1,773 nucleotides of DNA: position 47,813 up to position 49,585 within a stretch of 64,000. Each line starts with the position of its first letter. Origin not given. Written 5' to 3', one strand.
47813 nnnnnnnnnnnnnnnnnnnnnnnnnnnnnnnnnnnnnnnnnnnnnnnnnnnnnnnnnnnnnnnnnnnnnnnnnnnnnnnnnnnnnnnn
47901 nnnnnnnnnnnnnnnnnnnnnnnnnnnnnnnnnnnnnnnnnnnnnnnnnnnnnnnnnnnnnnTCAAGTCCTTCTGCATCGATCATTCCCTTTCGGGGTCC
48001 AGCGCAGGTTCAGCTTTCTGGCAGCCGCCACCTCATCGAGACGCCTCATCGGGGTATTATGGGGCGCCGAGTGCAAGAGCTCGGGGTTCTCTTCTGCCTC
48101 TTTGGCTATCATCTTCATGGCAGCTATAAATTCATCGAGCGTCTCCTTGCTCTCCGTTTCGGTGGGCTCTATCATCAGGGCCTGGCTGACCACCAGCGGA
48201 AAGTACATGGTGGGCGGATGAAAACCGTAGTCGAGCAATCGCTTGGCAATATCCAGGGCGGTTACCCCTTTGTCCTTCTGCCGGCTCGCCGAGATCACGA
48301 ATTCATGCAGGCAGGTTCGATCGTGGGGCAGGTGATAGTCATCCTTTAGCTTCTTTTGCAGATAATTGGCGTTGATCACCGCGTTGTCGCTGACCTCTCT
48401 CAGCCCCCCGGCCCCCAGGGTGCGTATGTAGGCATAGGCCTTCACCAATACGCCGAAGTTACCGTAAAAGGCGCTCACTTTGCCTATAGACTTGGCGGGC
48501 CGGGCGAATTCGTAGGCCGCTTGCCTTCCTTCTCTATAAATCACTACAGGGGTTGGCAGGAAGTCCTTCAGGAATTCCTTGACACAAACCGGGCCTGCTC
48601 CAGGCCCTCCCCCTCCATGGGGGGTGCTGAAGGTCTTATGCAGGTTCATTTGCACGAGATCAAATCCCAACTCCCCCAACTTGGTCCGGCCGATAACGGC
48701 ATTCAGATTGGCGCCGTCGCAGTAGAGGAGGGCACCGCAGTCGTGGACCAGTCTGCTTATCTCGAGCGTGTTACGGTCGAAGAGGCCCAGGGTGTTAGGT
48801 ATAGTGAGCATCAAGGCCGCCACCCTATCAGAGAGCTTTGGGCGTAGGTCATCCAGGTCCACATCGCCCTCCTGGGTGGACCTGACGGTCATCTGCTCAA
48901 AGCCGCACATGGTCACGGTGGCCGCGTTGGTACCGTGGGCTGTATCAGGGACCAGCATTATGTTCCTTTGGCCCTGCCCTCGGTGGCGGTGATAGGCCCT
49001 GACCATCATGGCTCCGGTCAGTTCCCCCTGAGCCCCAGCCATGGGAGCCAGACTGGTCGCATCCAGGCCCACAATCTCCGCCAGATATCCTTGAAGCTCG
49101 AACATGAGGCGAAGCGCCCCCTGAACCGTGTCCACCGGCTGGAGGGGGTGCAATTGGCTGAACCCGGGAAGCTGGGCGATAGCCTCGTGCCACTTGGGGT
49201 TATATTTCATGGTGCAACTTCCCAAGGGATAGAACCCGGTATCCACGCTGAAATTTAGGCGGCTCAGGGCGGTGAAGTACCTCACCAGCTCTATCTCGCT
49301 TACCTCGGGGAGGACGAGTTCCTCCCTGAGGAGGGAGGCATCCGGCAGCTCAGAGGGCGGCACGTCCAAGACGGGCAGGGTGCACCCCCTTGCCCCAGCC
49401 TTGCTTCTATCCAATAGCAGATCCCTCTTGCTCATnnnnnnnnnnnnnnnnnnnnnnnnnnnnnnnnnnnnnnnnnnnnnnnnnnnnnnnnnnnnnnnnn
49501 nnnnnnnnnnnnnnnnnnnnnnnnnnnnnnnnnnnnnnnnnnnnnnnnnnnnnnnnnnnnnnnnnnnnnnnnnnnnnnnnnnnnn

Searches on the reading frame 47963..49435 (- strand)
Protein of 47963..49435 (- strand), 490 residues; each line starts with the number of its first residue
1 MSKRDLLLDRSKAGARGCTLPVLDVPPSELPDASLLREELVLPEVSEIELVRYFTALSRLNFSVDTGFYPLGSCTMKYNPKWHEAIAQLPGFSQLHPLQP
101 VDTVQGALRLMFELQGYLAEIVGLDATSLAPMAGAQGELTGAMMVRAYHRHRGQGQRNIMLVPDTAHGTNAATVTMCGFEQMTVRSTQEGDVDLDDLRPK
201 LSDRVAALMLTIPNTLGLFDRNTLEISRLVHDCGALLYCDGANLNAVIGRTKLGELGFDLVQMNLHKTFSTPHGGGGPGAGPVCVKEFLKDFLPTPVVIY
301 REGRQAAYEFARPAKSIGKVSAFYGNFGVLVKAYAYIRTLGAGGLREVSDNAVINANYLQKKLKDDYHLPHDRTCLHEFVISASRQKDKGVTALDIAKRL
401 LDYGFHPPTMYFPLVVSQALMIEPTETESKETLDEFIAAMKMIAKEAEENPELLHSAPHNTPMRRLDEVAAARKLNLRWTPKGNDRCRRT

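Call 32: search_protein_families(library=pfam, proteins=[window:47963-49435:-])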
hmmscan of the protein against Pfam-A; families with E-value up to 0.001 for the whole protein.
window:47963-49435:- (490 aa): 3 families
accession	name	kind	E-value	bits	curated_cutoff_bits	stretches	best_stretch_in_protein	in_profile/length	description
PF21478.3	GcvP2_C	-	5.4e-30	104.2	27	1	349-449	2-104/122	Glycine dehydrogenase, C-terminal domain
PF02347.22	GDC-P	-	6.3e-11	42.2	26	1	44-298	46-288/429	Glycine cleavage system P-protein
PF00266.25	Aminotran_5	-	5.6e-06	26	21.5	1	146-274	79-207/371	Aminotransferase class-V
